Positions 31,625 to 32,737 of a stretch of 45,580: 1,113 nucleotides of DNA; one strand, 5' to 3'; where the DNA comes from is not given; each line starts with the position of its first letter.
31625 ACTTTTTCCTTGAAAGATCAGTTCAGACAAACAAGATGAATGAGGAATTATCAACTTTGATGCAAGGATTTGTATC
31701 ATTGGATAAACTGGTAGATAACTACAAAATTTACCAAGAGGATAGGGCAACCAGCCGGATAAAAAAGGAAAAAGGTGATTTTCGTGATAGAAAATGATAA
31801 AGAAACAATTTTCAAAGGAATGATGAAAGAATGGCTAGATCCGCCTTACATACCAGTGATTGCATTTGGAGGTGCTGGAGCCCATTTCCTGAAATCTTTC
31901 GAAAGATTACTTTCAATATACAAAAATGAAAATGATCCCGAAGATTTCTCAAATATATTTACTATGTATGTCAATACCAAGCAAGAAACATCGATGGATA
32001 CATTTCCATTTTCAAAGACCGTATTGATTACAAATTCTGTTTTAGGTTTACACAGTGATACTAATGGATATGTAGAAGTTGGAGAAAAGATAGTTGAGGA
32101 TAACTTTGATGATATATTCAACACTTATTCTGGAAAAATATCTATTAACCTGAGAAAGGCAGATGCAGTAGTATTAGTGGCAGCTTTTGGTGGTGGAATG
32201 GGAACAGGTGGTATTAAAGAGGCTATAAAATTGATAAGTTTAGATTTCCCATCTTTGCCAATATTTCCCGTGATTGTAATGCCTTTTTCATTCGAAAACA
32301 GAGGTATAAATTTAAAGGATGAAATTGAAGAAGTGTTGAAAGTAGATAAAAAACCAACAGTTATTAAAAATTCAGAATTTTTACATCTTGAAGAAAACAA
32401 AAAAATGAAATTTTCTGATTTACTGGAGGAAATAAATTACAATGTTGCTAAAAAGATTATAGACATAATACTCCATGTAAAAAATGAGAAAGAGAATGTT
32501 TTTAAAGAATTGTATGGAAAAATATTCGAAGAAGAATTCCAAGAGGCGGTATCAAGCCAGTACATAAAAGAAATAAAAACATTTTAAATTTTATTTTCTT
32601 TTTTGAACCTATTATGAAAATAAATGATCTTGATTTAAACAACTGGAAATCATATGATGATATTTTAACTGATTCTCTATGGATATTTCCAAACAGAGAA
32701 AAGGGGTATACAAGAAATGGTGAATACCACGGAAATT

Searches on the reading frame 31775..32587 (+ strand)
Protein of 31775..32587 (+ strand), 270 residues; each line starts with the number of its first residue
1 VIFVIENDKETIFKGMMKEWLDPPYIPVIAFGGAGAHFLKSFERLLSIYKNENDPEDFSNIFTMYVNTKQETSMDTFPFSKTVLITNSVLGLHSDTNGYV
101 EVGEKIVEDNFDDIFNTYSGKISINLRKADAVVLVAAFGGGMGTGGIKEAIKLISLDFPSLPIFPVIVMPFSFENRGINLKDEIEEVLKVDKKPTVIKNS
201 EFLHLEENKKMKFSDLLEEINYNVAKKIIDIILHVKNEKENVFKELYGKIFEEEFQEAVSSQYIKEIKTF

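Call 4: search_protein_families(library=pfam, proteins=[window:31775-32587:+], max_evalue=1)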
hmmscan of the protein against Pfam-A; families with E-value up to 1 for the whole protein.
window:31775-32587:+ (270 aa): 3 families
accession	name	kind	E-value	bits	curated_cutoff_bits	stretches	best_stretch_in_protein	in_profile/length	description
PF00091.31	Tubulin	-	4.5e-08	34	33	1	26-188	2-171/190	Tubulin/FtsZ family, GTPase domain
PF05042.19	Caleosin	-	0.12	12.7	27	1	71-132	54-116/170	Caleosin related protein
PF12174.13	RST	-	0.12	12.7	22.7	0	41-70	8-37/67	RCD1-SRO-TAF4 (RST) plant domain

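Call 5: search_protein_families(library=ncbifam, proteins=[window:31775-32587:+], max_evalue=1)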
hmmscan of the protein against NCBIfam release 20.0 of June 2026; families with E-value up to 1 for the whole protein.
window:31775-32587:+ (270 aa): 1 family
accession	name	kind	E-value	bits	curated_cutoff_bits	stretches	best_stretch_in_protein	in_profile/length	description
TIGR00065.1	ftsZ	equivalog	1.2e-06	28.2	295.2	1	24-232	18-206/353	cell division protein FtsZ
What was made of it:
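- On Canonical FtsZ (TIGR00065; FtsZ1/FtsZ2): TIGR00065 scores 28 bits against a cut-off of 295 and aligns only model positions 18-206 of 353 (calls 4, 5).
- Pfam Tubulin 34.0 bits against a cut-off of 33; TIGR00065 covers only positions 18-206 of 353; no FtsZ_C hit (calls 4, 5).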

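Call 6: find_homologous_proteins(query=window:31775-32587:+)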
Query window:31775-32587:+ (270 aa): 8 proteins with E <= 0.001 among 3130 candidates.
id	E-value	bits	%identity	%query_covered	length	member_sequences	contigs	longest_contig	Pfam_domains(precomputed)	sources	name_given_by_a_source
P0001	2.9e-167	573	99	99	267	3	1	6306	PF00091.32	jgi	-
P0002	1.3e-137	476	78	98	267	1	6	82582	PF00091.32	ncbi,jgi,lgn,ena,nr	ncbi:MAG: hypothetical protein ACP5F1_05760 [Thermoplasmata archaeon]|nr:hypothetical protein [Therm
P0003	2.6e-128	445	72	99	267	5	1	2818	PF00091.32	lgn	-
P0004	6.6e-126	437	70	99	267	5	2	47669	PF00091.32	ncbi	ncbi:MAG: hypothetical protein ACP5TO_01290 [Thermoplasmata archaeon]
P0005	2.5e-119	416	69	99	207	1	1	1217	-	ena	-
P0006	2.3e-117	409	68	95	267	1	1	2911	PF00091.32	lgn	-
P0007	6.6e-48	182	39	95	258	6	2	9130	PF00091.32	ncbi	-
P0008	2.1e-47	180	38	95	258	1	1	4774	PF00091.32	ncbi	-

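Call 7: find_encoding_contigs(protein=P0002, flank=6000, max_places=3)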
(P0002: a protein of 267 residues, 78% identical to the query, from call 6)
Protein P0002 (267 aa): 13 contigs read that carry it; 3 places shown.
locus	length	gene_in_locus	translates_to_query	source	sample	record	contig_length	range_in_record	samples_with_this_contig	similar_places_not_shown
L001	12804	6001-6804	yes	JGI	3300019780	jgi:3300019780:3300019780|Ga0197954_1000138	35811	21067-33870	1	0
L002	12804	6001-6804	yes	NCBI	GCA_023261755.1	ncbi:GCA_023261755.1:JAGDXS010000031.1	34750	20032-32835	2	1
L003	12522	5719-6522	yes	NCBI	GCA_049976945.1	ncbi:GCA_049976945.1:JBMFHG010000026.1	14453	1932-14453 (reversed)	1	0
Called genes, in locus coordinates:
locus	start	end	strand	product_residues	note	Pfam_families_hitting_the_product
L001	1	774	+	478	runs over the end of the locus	PF00370:FGGY_N, PF02782:FGGY_C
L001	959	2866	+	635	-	PF02730:AFOR_N, PF01314:AFOR_C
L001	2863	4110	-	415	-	PF00465:Fe-ADH, PF13685:Fe-ADH_2, PF25137:ADH_Fe_C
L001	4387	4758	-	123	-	-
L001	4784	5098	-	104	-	-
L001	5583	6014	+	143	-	-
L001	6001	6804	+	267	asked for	PF00091:Tubulin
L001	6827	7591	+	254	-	PF01555:N6_N4_Mtase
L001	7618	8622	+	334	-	PF01866:Diphthamide_syn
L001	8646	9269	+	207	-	PF00551:Formyl_trans_N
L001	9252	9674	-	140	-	PF00582:Usp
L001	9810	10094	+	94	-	PF00935:Ribosomal_L44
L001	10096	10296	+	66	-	PF01667:Ribosomal_S27e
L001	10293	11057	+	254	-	PF00575:S1, PF07541:EIF_2_alpha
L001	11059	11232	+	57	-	PF04135:Nop10p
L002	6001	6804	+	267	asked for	PF00091:Tubulin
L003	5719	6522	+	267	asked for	PF00091:Tubulin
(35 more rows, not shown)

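Call 8: find_encoding_contigs(protein=P0004, flank=6000, max_places=3)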
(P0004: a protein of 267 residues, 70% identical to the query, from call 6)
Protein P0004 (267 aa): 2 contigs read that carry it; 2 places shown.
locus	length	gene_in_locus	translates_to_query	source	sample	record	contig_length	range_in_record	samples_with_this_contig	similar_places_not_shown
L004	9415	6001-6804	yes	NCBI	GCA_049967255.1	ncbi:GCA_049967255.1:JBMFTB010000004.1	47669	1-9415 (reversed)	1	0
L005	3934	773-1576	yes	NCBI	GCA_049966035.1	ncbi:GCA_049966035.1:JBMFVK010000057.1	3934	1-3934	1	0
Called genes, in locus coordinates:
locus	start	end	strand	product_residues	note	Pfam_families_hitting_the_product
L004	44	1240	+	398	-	PF02771:Acyl-CoA_dh_N, PF02770:Acyl-CoA_dh_M, PF00441:Acyl-CoA_dh_1, PF08028:Acyl-CoA_dh_2 (weak)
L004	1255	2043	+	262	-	PF01012:ETF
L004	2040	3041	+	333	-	PF01012:ETF, PF00766:ETF_alpha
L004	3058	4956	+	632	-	PF01702:TGT, PF14810:TGT_C2, PF01472:PUA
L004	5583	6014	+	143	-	-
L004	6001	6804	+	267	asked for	PF00091:Tubulin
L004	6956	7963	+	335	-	PF01866:Diphthamide_syn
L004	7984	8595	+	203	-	PF00551:Formyl_trans_N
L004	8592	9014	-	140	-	PF00582:Usp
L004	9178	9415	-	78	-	PF01609:DDE_Tnp_1 (weak)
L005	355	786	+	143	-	-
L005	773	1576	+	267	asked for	PF00091:Tubulin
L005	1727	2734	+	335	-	PF01866:Diphthamide_syn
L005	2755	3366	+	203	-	PF00551:Formyl_trans_N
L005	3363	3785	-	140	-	PF00582:Usp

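Call 9: find_encoding_contigs(protein=P0007, flank=6000, max_places=3)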
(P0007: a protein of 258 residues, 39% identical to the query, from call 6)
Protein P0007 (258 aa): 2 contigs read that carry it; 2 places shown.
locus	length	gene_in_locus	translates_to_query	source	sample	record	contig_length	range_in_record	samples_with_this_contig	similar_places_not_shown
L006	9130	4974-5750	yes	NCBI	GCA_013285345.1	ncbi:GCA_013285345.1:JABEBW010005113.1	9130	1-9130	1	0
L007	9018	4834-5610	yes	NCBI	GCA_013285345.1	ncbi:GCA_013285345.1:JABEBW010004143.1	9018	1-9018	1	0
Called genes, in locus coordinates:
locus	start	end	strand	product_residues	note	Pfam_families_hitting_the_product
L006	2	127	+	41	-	?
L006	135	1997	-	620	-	PF02730:AFOR_N, PF01314:AFOR_C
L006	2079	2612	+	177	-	PF13207:AAA_17, PF13238:AAA_18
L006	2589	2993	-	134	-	-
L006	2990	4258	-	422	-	PF00809:Pterin_bind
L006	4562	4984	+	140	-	PF17723:RHH_8 (faint)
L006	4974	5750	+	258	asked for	PF00091:Tubulin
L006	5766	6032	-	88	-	PF00736:EF1_GNE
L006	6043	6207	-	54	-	PF07754:Ribosomal_aS21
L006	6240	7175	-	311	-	PF01869:BcrAD_BadFG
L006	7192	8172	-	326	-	PF01699:Na_Ca_ex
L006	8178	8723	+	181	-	PF02572:CobA_CobO_BtuR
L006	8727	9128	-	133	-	?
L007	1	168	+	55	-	?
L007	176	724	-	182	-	PF01314:AFOR_C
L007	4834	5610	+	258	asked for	PF00091:Tubulin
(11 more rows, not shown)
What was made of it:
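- On Type II/III plasmid partition (ParMRC, TubZRC): The flanks are housekeeping genes (calls 7-9).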

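Call 16: predict_structure(alignment_id=A1)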
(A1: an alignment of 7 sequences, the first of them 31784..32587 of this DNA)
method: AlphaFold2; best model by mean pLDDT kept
length: 267 residues; sequences in the alignment: 7
mean_pLDDT: 75.0   pTM: 0.77
mean pLDDT of the five models: 75.0, 72.9, 71.2, 68.2, 64.5
residues with pLDDT >= 90: 44; 70-90: 140; 50-70: 59; < 50: 24
segments of 3 or more residues with pLDDT < 50: 83-92, 169-172, 265-267
pLDDT, mean of each block of 10 residues (from residue 1): 70 80 88 87 83 80 67 53 45 62 81 57 86 84 89 89 75 63 76 74 56 84 93 88 82 74 51
secondary structure, 60 per line:
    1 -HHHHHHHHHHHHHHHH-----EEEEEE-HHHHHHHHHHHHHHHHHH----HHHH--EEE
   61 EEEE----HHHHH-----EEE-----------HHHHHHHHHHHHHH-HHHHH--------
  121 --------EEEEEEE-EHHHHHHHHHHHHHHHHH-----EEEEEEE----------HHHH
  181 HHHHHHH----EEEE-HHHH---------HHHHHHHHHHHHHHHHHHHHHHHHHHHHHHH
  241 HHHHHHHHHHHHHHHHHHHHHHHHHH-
elements in order: H2-17 E23-28 H30-47 H52-55 E58-64 H69-73 E79-81 H93-106 H108-112 E129-135 H138-154 E160-166 H177-187 E192-195 H197-200 H210-266

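Call 19: search_solved_structures(query=A1, max_evalue=1, show_alignments=2)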
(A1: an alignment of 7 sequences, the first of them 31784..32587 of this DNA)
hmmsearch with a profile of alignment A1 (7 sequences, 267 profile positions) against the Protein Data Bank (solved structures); distinct sequences matched with E-value up to 1: 65 (the best 60 are shown).
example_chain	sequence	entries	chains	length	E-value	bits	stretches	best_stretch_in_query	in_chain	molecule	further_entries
2r6r_1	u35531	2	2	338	3.4e-07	33.2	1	14-228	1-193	Cell division protein ftsZ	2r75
4b45_A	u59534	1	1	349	7.6e-07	32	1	50-223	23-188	CELL DIVISION PROTEIN FTSZ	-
8grw_A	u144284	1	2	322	2.7e-06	30.2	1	117-201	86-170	Cell division protein FtsZ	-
7yop_A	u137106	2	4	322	2.7e-06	30.2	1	117-201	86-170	Cell division protein FtsZ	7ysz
4u39_A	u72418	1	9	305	1.4e-05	27.8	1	99-204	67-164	Cell division protein FtsZ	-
2rhh_A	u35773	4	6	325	1.6e-05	27.7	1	99-204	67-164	Cell Division Protein ftsZ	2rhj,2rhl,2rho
9f6t_A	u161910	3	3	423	1.7e-05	27.6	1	106-231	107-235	Asgard tubulin A (AtubA) from Candidatus Lokiarchaeum ossiferum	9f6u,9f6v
9hxc_A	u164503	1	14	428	1.8e-05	27.5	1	106-231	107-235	Asgard tubulin AtubA with residues from TEV protease cleavage site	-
2vam_A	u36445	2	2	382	2e-05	27.4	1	99-204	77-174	CELL DIVISION PROTEIN FTSZ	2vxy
4b46_A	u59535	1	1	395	2.9e-05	26.8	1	23-167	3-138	CELL DIVISION PROTEIN FTSZ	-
5zue_A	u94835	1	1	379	3.2e-05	26.7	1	115-204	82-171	Cell division protein FtsZ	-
6ym1_A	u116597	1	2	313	3.4e-05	26.6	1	115-204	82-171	Cell division protein FtsZ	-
6y1u_A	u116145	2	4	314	3.4e-05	26.6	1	115-204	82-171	Cell division protein FtsZ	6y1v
6ym9_A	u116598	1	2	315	3.4e-05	26.6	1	115-204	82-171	Cell division protein FtsZ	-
1rlu_A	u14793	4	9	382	6e-05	25.8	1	115-204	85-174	Cell division protein ftsZ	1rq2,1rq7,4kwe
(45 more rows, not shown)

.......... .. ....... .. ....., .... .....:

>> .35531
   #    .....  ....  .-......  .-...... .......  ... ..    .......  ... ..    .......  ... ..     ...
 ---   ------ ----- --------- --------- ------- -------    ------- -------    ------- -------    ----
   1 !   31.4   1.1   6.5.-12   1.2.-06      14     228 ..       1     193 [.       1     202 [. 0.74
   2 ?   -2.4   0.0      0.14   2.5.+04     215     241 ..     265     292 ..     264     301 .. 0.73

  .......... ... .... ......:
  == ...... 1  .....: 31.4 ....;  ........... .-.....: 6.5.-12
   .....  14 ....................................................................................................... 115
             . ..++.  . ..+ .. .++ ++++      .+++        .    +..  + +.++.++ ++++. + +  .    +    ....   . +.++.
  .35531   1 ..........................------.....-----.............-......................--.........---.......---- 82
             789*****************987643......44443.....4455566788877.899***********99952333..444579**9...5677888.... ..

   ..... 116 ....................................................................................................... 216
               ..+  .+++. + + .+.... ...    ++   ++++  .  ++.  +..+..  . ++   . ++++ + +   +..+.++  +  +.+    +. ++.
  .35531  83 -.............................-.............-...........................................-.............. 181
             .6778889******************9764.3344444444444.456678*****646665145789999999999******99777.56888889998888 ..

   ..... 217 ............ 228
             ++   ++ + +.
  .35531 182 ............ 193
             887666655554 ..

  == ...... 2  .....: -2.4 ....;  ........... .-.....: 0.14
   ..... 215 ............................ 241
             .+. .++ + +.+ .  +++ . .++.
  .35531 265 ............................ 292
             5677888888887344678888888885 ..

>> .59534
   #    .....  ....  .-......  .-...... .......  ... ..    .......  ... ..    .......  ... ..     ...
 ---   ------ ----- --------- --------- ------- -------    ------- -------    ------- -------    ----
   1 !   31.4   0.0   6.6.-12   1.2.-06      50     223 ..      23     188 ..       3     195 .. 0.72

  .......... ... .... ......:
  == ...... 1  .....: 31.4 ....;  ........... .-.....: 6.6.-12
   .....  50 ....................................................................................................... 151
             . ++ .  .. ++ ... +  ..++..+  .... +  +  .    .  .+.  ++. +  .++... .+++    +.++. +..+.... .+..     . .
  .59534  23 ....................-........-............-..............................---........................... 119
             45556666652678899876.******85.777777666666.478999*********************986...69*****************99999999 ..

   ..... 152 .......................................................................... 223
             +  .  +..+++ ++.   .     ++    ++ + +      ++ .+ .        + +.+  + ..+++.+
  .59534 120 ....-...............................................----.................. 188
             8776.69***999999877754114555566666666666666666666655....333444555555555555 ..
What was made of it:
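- On Tubulin/FtsZ superfamily (GTPase domain, PF00091): The family profile against PDB FtsZ gives E 3.4e-7 (call 19).
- Checked: The family profile hits PDB FtsZ/CetZ at E 3e-7 (call 19).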

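Call 20: fold_search(model_id=the predicted structure, library=pdb)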
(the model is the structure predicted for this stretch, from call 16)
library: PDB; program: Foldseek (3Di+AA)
matches with E <= 10: 1937; with E <= 0.001: 1078
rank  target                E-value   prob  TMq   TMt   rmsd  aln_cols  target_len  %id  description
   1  7ojb                  7.1e-09  1.00  0.56  0.50   4.3       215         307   21  SaFtsZ(R143K) complexed with GDP (released 2022-03-02)
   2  5h5h                  8.0e-09  1.00  0.57  0.50   4.1       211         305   21  Staphylococcus aureus FtsZ-GDP R29A mutant in T state (released 2017-05-24)
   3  4b45_A                1.0e-08  1.00  0.59  0.48   3.6       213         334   19  CetZ2 from Haloferax volcanii - GTPgS bound protofilament (released 2013-08-14)
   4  6ym9_A                1.0e-08  1.00  0.57  0.50   3.9       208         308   23  Mycobacterium tuberculosis FtsZ in complex with GTP-gamma-S (released 2021-04-21)
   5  6ll5                  1.0e-08  1.00  0.54  0.47   4.2       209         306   20  Crystal structure of KpFtsZ (residues 11-316) (released 2020-02-26)
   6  6umk                  1.0e-08  1.00  0.53  0.47   4.2       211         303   21  Structure of E. coli FtsZ(L178E)-GDP complex (released 2020-02-05)
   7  6ym1_A                1.2e-08  1.00  0.55  0.50   3.6       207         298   22  Mycobacterium tuberculosis FtsZ in complex with GDP (released 2021-04-14)
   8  6rvn                  1.2e-08  1.00  0.56  0.49   4.3       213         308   22  aFtsz-GDP-Wat (released 2020-02-19)
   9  1rlu_A                1.3e-08  1.00  0.57  0.50   3.9       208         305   22  Mycobacterium tuberculosis FtsZ in complex with GTP-gamma-S (released 2004-08-31)
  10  6ll6                  1.3e-08  1.00  0.54  0.49   3.9       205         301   20  Crsyal structure of EcFtsZ (residues 11-316) (released 2020-02-26)
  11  7ojd                  1.6e-08  1.00  0.55  0.49   4.4       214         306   22  SaFtsZ(D46A) complexed with GDP (released 2022-03-02)
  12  6y1v_A                1.7e-08  1.00  0.56  0.49   3.8       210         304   23  Mycobacterium tuberculosis FtsZ-GTP-gamma-S in complex with 4-hydroxycoumarin (released 2021-06-09)
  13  5v68_E                1.7e-08  1.00  0.54  0.49   3.7       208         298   21  Crystal structure of cell division protein FtsZ from Mycobacterium tuberculosis bounded via the T9 loop (released 2017-03-29)
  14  7ohk                  1.7e-08  1.00  0.56  0.50   4.3       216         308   22  SaFtsZ complexed with GDP, BeF3- and Mg2+ (released 2022-03-02)
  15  1w5e_B                1.8e-08  1.00  0.58  0.48   6.3       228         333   18  FtsZ W319Y mutant, P1 (M. jannaschii) (released 2004-12-01)
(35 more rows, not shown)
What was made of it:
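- On Tubulin/FtsZ superfamily (GTPase domain, PF00091): The top 50 Foldseek PDB hits are all FtsZ/CetZ, with E 7e-9 to 1e-7 and probability 1.0 (calls 16, 20).
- Checked: The AF2 model (pLDDT 75, pTM 0.77) matches FtsZ/CetZ2 by Foldseek at E about 1e-8, probability 1.0, over about 210 columns (calls 16, 20).
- Foldseek best hits are FtsZ/CetZ2, E about 1e-8, TM 0.56-0.60 over about 210 columns, with the rest of the model a single helix 210-266 (calls 16, 20).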

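Call 21: search_protein_representatives(alignment_id=A1)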
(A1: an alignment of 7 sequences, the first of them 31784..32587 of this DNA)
Query: 7 sequences, 267 profile positions. Proteins with E-value up to 0.001 (for the whole library): 358; up to 1e-10: 12; up to 1e-30: 3. The best 150 are listed.
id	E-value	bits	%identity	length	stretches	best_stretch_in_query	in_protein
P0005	6.7e-101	353.6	-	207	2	1-152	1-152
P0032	1.8e-93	329.2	-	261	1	1-259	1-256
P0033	3.1e-71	256.3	-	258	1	7-258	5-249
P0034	1.6e-20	90.0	-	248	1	2-264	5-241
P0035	1.5e-19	86.8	-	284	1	4-250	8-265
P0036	3.5e-18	82.4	-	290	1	21-240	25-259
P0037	2.3e-16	76.4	-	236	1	51-244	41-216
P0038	3.9e-15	72.4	-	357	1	68-253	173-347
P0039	6.9e-14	68.3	-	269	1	21-252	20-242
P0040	4.3e-13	65.7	-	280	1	57-251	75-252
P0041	7.4e-13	64.9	-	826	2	19-205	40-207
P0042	5.7e-11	58.7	-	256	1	53-228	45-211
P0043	1.1e-10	57.8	-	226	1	25-232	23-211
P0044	6.5e-10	55.2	-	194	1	25-231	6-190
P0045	6.9e-10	55.2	-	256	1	6-205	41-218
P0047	1.8e-09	53.8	-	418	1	26-238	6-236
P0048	2.1e-09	53.6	-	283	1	1-232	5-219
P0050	3.7e-09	52.8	-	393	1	22-208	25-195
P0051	3.8e-09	52.7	-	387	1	21-232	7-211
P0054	1.2e-08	51.1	-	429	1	24-230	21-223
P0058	3.8e-08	49.5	-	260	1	9-224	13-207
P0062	7.3e-08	48.5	-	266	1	21-249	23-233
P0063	7.9e-08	48.4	-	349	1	19-233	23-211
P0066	1.4e-07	47.6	-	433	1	24-231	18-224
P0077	4.4e-07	45.9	-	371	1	22-221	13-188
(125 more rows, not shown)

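Call 33: find_related_loci(query=A1, collection=genome_contigs, flank=6000)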
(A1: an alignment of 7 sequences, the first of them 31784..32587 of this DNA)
Query A1 (267 aa) in genome_contigs; peptide patterns used: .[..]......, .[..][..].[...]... (x = any residue, [..] = any of these).
305 stretches matched a pattern; 8 encode a relative of the query (tblastn E <= 1e-3); 8 distinct loci.
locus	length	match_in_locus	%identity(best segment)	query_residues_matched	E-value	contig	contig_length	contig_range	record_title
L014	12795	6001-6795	79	1-265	1e-137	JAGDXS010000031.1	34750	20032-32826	MAG: Thermoplasmata archaeon isolate KMA_Bin13 NODE_400_length_34750_cov_35.130220, whole genome shotgun sequence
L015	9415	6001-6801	70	1-267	1e-125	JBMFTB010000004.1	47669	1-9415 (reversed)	MAG: Thermoplasmata archaeon isolate KM4347-02 NODE_4_length_47669_cov_196.935598, whole genome shotgun sequence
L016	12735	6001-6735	41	1-254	8e-58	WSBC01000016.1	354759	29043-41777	MAG: Methanobacteriota archaeon isolate MV2.Eury.2014 NODE_1, whole genome shotgun sequence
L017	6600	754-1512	39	5-262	3e-57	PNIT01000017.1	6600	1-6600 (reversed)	MAG: Aciduliprofundum sp. isolate ARK-15 NODE_1222_length_6600_cov_84.7972, whole genome shotgun sequence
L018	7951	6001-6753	39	9-262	2e-50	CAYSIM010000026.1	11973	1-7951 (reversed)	MAG TPA_asm: uncultured Thermoplasmatales archaeon isolate SRP041649_co1_47 genome assembly, contig: NODE_966_length_119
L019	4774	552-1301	39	1-256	3e-44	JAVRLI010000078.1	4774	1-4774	MAG: Thermoplasmatota archaeon isolate TVZ.SD19.224 Thermoplasmatota_4_MX3.84_4862_4852_6.569524, whole genome shotgun s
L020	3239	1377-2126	37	1-256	9e-42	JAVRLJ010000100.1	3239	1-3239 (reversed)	MAG: Thermoplasmatota archaeon isolate TVZ.SD19.225 Thermoplasmatota_2_MX8.32_2237_3240_30.630260, whole genome shotgun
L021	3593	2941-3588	38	1-222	4e-34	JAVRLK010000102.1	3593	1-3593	MAG: Thermoplasmatota archaeon isolate TVZ.SD19.226 Thermoplasmatota_6_MX7.59_4330_3594_82.246034, whole genome shotgun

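Call 34: find_encoding_contigs(protein=P0034, flank=5000, max_places=3)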
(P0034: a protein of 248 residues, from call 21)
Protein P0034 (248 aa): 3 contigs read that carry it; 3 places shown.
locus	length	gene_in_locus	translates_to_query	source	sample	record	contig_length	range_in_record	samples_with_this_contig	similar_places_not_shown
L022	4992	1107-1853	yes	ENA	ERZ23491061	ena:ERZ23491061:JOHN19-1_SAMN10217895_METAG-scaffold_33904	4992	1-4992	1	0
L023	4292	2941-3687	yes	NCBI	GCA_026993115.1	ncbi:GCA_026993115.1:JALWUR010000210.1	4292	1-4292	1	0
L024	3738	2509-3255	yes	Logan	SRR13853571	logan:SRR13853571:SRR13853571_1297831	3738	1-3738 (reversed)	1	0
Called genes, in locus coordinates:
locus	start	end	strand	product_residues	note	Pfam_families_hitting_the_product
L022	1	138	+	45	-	?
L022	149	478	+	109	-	PF02036:SCP2, PF14864:Alkyl_sulf_C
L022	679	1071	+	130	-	-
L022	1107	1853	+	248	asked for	PF00091:Tubulin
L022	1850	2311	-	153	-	PF22769:DCD (weak)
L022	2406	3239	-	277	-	PF12146:Hydrolase_4, PF00561:Abhydrolase_1, PF12697:Abhydrolase_6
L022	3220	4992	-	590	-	?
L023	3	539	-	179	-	?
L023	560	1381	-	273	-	-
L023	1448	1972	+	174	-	PF02572:CobA_CobO_BtuR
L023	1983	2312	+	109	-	PF02036:SCP2, PF14864:Alkyl_sulf_C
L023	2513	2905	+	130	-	-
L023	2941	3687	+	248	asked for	PF00091:Tubulin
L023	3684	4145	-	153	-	PF22769:DCD (weak)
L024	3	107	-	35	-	?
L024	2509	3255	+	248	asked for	PF00091:Tubulin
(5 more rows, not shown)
